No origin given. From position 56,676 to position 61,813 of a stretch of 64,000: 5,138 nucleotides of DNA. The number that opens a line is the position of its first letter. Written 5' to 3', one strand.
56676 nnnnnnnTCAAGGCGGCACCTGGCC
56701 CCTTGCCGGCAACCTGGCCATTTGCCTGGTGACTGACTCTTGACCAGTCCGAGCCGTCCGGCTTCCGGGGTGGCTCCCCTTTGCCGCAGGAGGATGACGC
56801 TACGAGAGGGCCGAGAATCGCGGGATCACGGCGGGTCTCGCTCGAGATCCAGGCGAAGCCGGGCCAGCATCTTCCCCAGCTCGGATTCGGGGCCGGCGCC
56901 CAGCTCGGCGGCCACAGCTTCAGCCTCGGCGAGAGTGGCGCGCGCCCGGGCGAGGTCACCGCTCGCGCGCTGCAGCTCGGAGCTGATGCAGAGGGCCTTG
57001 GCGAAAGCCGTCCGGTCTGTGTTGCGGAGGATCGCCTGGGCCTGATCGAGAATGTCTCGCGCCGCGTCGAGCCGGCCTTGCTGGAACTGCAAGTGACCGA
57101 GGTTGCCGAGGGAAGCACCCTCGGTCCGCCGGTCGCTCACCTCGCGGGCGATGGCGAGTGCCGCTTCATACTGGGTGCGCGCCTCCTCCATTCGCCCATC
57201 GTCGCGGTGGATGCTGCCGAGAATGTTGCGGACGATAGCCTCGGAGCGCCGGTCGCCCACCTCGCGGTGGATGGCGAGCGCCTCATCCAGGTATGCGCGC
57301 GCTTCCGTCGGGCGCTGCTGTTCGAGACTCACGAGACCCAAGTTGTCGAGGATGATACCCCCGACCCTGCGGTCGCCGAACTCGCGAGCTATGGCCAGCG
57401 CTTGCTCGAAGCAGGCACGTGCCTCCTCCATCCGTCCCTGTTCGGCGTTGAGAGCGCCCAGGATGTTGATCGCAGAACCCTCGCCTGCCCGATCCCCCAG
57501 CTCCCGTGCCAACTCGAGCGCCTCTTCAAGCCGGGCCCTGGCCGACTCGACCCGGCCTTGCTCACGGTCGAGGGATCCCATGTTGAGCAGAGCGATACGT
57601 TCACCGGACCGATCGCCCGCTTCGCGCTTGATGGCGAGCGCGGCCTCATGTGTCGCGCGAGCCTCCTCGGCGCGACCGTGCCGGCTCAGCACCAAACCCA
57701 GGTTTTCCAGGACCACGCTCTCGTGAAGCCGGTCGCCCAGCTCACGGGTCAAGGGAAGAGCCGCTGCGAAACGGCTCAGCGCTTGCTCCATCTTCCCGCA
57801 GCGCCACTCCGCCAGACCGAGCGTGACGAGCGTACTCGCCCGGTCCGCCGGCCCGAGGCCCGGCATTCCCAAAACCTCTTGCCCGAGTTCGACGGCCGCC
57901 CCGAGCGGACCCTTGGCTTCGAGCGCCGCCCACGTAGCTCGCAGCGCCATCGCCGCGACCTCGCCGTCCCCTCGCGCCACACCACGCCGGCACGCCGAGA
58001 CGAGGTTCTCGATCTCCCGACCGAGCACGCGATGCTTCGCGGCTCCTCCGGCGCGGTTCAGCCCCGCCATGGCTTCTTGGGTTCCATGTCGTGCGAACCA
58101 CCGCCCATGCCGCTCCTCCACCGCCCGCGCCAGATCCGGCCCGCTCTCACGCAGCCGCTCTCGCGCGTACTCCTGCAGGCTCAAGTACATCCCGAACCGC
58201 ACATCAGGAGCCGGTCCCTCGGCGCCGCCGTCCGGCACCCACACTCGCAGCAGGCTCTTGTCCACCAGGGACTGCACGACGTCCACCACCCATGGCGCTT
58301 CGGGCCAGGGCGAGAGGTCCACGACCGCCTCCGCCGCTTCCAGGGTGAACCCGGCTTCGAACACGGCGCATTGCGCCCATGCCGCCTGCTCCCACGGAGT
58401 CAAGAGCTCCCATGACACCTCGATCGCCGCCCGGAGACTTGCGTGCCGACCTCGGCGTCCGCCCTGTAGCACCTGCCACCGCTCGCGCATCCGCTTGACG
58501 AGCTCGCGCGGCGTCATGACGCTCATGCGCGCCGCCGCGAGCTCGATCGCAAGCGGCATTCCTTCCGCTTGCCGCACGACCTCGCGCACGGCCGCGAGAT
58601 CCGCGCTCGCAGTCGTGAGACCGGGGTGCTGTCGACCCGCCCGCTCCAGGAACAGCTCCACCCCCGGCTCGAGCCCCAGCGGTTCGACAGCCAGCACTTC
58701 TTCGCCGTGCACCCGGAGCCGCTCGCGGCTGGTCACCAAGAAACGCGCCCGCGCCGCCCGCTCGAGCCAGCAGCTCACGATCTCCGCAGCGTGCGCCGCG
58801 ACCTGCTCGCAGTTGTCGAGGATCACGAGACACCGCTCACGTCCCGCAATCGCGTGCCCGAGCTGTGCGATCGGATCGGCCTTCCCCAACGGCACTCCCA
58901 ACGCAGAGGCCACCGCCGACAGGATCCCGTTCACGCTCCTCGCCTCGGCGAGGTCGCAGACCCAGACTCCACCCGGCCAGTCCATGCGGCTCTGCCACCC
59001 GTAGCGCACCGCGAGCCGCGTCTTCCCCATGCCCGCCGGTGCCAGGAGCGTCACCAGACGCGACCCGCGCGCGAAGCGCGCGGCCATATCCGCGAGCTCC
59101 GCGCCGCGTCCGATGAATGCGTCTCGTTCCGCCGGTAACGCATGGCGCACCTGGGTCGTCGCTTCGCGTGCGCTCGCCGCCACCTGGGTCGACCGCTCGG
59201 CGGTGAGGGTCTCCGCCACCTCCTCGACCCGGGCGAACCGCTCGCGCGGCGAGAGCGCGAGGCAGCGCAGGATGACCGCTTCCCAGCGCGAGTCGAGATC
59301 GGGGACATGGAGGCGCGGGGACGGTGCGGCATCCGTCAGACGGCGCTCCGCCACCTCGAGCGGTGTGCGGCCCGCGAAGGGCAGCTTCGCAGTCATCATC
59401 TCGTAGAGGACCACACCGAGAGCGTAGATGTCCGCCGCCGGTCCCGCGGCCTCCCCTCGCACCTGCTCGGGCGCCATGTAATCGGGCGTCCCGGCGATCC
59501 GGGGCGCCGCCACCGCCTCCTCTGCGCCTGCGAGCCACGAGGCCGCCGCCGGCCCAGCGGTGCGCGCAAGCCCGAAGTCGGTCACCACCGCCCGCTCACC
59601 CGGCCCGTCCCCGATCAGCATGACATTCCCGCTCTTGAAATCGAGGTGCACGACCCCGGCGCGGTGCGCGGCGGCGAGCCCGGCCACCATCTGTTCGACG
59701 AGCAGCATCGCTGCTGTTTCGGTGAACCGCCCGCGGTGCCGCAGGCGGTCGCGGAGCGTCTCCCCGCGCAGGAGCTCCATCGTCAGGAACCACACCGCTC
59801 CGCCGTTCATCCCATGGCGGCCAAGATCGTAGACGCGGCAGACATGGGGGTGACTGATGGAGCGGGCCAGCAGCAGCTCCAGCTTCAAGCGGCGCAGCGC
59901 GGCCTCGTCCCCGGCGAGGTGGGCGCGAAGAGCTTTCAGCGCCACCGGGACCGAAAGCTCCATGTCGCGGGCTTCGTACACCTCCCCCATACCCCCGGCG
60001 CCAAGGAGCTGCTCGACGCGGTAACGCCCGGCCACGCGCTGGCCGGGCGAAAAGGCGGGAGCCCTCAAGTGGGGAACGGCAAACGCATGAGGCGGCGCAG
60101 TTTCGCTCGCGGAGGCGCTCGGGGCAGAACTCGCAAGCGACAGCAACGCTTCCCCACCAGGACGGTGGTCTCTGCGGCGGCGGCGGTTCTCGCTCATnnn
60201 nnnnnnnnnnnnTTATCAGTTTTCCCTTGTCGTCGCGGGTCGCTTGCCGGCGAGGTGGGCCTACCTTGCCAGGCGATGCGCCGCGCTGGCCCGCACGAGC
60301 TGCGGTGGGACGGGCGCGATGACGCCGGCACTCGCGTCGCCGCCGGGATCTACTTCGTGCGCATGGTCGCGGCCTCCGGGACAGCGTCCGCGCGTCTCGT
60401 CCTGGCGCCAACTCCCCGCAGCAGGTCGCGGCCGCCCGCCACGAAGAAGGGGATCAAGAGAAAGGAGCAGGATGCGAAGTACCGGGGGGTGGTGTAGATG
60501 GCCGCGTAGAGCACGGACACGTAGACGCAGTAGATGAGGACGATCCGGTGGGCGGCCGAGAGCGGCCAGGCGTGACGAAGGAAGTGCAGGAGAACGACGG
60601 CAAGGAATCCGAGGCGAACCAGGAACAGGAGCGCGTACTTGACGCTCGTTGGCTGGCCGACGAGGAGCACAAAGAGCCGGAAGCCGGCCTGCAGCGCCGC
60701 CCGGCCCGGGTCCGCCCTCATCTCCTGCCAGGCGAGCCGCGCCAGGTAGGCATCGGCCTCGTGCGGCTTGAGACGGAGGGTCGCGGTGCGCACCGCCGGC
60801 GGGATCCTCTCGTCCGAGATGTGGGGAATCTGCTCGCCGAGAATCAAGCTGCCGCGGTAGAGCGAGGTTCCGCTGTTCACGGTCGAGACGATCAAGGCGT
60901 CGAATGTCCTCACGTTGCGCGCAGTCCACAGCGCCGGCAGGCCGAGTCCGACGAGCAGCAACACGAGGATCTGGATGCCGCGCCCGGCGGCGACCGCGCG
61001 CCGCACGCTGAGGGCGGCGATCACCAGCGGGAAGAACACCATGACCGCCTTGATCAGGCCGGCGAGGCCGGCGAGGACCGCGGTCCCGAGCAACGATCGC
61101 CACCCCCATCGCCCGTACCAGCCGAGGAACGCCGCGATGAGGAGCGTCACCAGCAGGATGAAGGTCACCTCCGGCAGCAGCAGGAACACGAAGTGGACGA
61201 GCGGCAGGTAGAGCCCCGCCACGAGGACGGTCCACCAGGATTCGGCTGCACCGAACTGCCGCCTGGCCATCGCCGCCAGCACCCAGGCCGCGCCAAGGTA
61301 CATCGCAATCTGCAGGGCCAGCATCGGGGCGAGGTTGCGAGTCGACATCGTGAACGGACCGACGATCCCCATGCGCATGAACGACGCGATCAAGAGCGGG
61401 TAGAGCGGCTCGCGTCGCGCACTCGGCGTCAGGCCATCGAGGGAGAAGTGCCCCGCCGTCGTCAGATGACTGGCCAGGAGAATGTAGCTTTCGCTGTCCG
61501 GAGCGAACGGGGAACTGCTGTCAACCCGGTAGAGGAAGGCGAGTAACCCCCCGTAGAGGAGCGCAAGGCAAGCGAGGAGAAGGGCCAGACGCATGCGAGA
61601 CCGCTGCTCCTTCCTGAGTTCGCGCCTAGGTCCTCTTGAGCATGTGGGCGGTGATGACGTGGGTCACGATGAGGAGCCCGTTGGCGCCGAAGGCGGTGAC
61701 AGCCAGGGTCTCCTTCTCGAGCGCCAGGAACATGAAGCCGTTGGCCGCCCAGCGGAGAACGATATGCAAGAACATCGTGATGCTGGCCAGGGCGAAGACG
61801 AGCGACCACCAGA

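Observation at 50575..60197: Two giant kinase/P-loop/TPR (STAND-like) proteins, an unknown secreted protein and a kinase-type ECF sigma factor in one co-directional block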

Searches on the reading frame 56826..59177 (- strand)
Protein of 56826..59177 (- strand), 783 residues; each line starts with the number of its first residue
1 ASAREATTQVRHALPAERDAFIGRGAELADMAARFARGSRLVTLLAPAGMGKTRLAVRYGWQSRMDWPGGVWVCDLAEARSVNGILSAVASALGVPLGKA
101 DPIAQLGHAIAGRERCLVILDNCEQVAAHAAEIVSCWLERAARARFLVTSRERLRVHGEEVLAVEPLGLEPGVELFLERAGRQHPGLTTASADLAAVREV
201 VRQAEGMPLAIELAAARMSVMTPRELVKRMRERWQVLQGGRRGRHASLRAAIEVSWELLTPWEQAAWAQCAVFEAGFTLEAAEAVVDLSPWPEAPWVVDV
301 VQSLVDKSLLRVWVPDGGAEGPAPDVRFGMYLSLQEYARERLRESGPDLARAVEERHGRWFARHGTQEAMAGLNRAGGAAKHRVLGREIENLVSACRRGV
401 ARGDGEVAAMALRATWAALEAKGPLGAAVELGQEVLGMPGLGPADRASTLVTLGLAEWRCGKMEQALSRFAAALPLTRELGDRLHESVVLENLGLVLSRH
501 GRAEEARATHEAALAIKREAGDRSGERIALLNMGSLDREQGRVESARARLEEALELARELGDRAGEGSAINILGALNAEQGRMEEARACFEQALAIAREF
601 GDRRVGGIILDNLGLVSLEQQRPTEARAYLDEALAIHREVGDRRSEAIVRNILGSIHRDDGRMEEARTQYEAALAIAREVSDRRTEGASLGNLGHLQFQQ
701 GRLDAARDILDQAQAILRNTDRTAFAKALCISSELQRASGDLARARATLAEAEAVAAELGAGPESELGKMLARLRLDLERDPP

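Call 75: search_solved_structures(query=window:56826-59177:-, max_evalue=0.001)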
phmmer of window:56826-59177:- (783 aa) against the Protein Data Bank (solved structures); distinct sequences matched with E-value up to 0.001: 53.
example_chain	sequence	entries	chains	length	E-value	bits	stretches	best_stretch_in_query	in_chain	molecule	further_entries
5a7d_B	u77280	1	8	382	1.4e-21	80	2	510-704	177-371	PINS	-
3sf4_A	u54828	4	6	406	7.3e-21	77.6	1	462-706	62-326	G-protein-signaling modulator 2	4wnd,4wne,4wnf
4wng_A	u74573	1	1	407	7.3e-21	77.6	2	543-707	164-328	G-protein-signaling modulator 2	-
6hc2_A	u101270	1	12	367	1.1e-20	77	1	459-706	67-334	G-protein-signaling modulator 2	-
5a6c_A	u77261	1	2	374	1.9e-20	76.2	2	464-650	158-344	G-PROTEIN-SIGNALING MODULATOR 2, AFADIN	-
3ro2_A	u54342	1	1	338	2.8e-19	72.4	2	544-712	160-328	G-protein-signaling modulator 2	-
4a1s_A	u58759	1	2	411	2.9e-19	72.3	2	510-677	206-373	PARTNER OF INSCUTEABLE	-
4g2v_A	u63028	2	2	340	3.8e-19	71.9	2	544-712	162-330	G-protein-signaling modulator 2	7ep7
4jhr_A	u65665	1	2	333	9.1e-17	64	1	544-713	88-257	G-protein-signaling modulator 2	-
8k60_I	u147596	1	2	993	6.2e-12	48.1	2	2-315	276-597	Regulatory protein AfsR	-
8jke_I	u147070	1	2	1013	4.8e-11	45.1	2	2-315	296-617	Regulatory protein AfsR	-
3ro3_A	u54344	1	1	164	6.5e-11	44.7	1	486-641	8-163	G-protein-signaling modulator 2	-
7ai4_A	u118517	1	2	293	1.1e-09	40.6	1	489-713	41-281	Isoform C of Kinesin light chain 1,Isoform C of Kinesin light chain 1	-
6fuz_A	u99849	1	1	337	4.4e-09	38.6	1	490-679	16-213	Kinesin light chain 1,Kinesin light chain 1,C-Jun-amino-terminal kinase-interacting protei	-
6fv0_A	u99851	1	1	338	4.5e-09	38.6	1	490-679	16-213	Kinesin light chain 1,Torsin-1A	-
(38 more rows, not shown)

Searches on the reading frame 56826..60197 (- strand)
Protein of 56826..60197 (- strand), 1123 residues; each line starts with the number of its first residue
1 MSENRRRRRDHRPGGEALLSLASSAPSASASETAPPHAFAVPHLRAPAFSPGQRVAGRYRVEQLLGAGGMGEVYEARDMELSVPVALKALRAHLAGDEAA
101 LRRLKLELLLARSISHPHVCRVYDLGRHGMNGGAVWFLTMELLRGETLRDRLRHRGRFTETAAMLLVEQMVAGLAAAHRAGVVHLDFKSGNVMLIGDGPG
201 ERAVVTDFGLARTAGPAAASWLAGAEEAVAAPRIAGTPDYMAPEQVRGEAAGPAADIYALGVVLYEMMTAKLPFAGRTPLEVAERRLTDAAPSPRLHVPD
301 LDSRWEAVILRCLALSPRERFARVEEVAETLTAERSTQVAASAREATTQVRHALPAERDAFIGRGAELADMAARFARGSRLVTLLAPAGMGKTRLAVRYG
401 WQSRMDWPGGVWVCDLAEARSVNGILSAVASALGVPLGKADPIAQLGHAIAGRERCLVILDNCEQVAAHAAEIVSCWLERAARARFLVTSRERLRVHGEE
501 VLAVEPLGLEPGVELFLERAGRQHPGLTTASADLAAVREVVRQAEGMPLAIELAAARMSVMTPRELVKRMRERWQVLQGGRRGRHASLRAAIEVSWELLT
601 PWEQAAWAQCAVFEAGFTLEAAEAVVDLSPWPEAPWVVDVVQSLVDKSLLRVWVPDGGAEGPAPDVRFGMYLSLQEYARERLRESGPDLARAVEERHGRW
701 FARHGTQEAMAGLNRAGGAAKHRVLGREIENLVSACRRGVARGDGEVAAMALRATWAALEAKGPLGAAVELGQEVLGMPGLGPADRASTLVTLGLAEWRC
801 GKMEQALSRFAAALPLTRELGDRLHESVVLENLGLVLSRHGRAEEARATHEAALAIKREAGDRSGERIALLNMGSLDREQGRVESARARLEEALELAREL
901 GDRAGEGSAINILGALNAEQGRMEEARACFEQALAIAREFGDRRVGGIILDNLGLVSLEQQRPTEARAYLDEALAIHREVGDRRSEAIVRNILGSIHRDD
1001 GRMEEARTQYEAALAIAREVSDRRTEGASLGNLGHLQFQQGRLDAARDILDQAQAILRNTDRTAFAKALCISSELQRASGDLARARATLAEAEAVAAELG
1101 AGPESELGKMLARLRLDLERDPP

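Call 7: search_protein_families(library=pfam, proteins=[window:56826-60197:-], max_evalue=0.01)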
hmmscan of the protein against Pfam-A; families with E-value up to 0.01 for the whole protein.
window:56826-60197:- (1123 aa): 21 families
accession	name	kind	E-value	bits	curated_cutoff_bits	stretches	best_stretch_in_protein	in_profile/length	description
PF13424.12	TPR_12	-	1.1e-46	157.3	30.1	5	987-1058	3-76/77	Tetratricopeptide repeat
PF00069.31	Pkinase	-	1.4e-40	139.9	31.7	1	59-322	1-253/263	Protein kinase domain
PF13374.12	TPR_10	-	7.4e-24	83.4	27.5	3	950-980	5-35/42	Tetratricopeptide repeat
PF07714.23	PK_Tyr_Ser-Thr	-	3e-22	79.6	23.1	1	61-321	3-249/258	Protein tyrosine and serine/threonine kinase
PF07719.23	TPR_2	-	1.3e-19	69.1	27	1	911-938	5-32/34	Tetratricopeptide repeat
PF13181.12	TPR_8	-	3e-17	61.7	25.7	0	911-939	5-33/34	Tetratricopeptide repeat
PF17874.7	TPR_MalT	-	9e-17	61.8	45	2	948-1097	41-192/336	MalT-like TPR region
PF13176.12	TPR_7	-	3.1e-15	55.3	27.9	0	993-1023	5-35/36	Tetratricopeptide repeat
PF00515.34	TPR_1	-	6e-15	54.8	27.8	1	911-939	5-33/34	Tetratricopeptide repeat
PF13432.12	TPR_16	-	2.1e-07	31.7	32.7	2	953-1017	3-61/65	Tetratricopeptide repeat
PF13414.12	TPR_11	-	2.2e-06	27.7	26.8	0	994-1016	1-23/42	TPR repeat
PF00931.28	NB-ARC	-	3.8e-06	26.8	23.5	1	380-583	19-227/248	NB-ARC domain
PF14559.12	TPR_19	-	4.1e-06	27.5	25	1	1000-1060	4-58/68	Tetratricopeptide repeat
PF09976.15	TPR_21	-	2e-05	24.9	25.5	0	970-1020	129-179/193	Tetratricopeptide repeat-like domain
PF13428.12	TPR_14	-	2.1e-05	25.2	23.5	0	952-978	6-32/44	Tetratricopeptide repeat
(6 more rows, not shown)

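Call 8: search_protein_families(library=ncbifam, proteins=[window:56826-60197:-], max_evalue=0.01)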
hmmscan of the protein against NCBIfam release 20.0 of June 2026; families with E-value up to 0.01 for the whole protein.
window:56826-60197:- (1123 aa): 26 families (the best 25 are shown)
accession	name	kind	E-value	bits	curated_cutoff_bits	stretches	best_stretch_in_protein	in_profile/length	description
NF033483.0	PknB_PASTA_kin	equivalog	2e-77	261.5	450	1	52-344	2-278/563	Stk1 family PASTA domain-containing Ser/Thr kinase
NF041717.1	HaaA_phane_TPR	equivalog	5.9e-46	157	1125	3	787-986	672-871/882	cyclophane-containing RiPP biosynthesis TPR protein HaaT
NF052427.1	StpK7MSMEG_1200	equivalog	4.1e-45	154.4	900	1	56-358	6-288/601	serine/threonine protein kinase StpK7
NF047741.1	antiphage_MADS6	equivalog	8.8e-44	150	460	2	136-347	273-473/612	methylation-associated defense system protein kinase MAD6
TIGR03903.1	TOMM_kin_cyc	equivalog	9.6e-35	119.8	705.75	2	84-355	5-268/1267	TOMM system kinase/cyclase fusion protein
NF009651.0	PRK13184.1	equivalog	3.1e-34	118.1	839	1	57-331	2-287/932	serine/threonine-protein kinase PknD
NF038150.1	lanthi_synth_IV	equivalog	4.5e-30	104.7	650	1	50-348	182-460/851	class IV lanthionine synthetase LanL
NF053617.1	SARPRegAfsRStmc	equivalog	4.8e-30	104.3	1430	3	787-1014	736-963/986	SARP-family global regulator AfsR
NF053520.1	HK_Porph_FimS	equivalog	2.3e-25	88.9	600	2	786-951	123-288/618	sensor histidine kinase FimS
NF053720.1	NsdA_fam_reg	subfamily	1.3e-14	54.5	75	3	911-989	205-283/432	NsdA family TPR-like regulatory protein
TIGR02521.1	type_IV_pilW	equivalog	1.9e-13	50.5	154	2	879-1086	43-223/234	type IV pilus biogenesis/stability protein PilW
TIGR02917.1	PEP_TPR_lipo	equivalog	1.6e-10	39.6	312.2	1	903-1091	121-286/899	XrtA/PEP-CTERM system TPR-repeat protein PrsT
NF038151.1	lanthi_synth_III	equivalog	3.1e-10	39.1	575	1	41-299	206-451/833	class III lanthionine synthetase LanKC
NF058632.1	SerThrKinPrkT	equivalog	2e-08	33.6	280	1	56-199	20-155/322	serine/threonine protein kinase PrkT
NF033762.1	social_mot_Tgl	equivalog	1.7e-07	30.9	225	0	872-973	36-126/252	social motility TPR repeat lipoprotein Tgl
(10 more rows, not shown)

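Call 66: find_related_loci(query=window:56826-60197:-, collection=metagenome_contigs, flank=8000)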
Query window:56826-60197:- (1123 aa) in metagenome_contigs; peptide patterns used: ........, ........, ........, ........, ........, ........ (x = any residue, [..] = any of these).
64 stretches matched a pattern; 9 encode a relative of the query (tblastn E <= 1e-3); 9 distinct loci.
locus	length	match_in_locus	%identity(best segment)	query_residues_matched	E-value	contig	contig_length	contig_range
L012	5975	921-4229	47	46-1123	0e+0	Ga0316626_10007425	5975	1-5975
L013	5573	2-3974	46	23-1122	0e+0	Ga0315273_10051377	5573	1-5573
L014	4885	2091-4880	50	15-1060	0e+0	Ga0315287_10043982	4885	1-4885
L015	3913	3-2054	49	491-1123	7e-172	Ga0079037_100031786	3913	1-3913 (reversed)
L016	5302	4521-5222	38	48-278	6e-36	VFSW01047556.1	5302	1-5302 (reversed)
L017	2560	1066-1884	35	52-327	2e-33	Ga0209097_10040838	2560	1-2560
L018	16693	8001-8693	24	60-321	2e-10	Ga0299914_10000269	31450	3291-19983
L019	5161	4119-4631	29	819-1015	2e-5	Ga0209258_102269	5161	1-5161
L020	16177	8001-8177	40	830-894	2e-4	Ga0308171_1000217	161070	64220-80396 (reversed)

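Call 109: search_protein_families(library=padloc, proteins=[window:56826-60197:-], max_evalue=0.001)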
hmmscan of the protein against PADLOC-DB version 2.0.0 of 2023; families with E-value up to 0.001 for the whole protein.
window:56826-60197:- (1123 aa): 32 families (the best 25 are shown)
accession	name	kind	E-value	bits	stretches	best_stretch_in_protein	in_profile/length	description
PDLC04042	PD-T4-6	-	3.3e-76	254.7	1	53-342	5-280/292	-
PDLC04061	PD-T4-6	-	1.3e-72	243.9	1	54-354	13-302/510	-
PDLC04053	PD-T4-6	-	2.4e-71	238.8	1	53-356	5-293/311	-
PDLC04054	PD-T4-6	-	5.6e-66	221.3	1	49-355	3-296/347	-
PDLC04043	PD-T4-6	-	3.1e-63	212.4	1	54-359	12-302/452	-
PDLC04057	PD-T4-6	-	4.7e-63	211.7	1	52-338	3-274/443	-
PDLC04052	PD-T4-6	-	2.6e-61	206.3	1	51-353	3-295/496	-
PDLC04060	PD-T4-6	-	4.1e-59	198.8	1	52-340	3-275/486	-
PDLC04039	PD-T4-6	-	2.9e-57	192.7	1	52-363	10-306/458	-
PDLC04041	PD-T4-6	-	5.8e-57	191.9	1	48-349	19-306/443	-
PDLC04138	mad6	-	1.6e-56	190.6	1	53-335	47-314/659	mads_6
PDLC04047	PD-T4-6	-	6.4e-55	184.5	1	52-339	5-277/327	-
PDLC04040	PD-T4-6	-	2.9e-53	179.5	1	64-350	1-281/547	-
PDLC01088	C3a189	-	3.1e-50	169.5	1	63-395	3-281/840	kinase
PDLC04048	PD-T4-6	-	4.6e-47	159.1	1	52-337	5-275/354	-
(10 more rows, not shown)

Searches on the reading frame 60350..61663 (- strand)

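Call 11: search_protein_families(library=pfam, proteins=[window:60350-61663:-], max_evalue=0.001)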
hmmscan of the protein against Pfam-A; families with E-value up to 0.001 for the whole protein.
window:60350-61663:- (437 aa): 0 families

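Call 63: search_protein_families(library=pfam, proteins=[window:60350-61663:-], max_evalue=0.01)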
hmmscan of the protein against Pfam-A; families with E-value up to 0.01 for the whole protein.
window:60350-61663:- (437 aa): 1 family
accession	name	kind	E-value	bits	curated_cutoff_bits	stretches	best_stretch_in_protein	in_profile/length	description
PF13231.12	PMT_2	-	0.0022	18.6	26.1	1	110-238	20-150/160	Dolichyl-phosphate-mannose-protein mannosyltransferase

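Call 95: search_protein_families(library=ncbifam, proteins=[window:60350-61594:-], max_evalue=0.01)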
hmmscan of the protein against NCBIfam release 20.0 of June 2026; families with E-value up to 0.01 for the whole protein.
window:60350-61594:- (414 aa): 0 families

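Call 109: search_protein_families(library=padloc, proteins=[window:60350-61594:-], max_evalue=0.001)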
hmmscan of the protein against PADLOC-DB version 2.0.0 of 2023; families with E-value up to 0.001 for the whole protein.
window:60350-61594:- (414 aa): 0 families
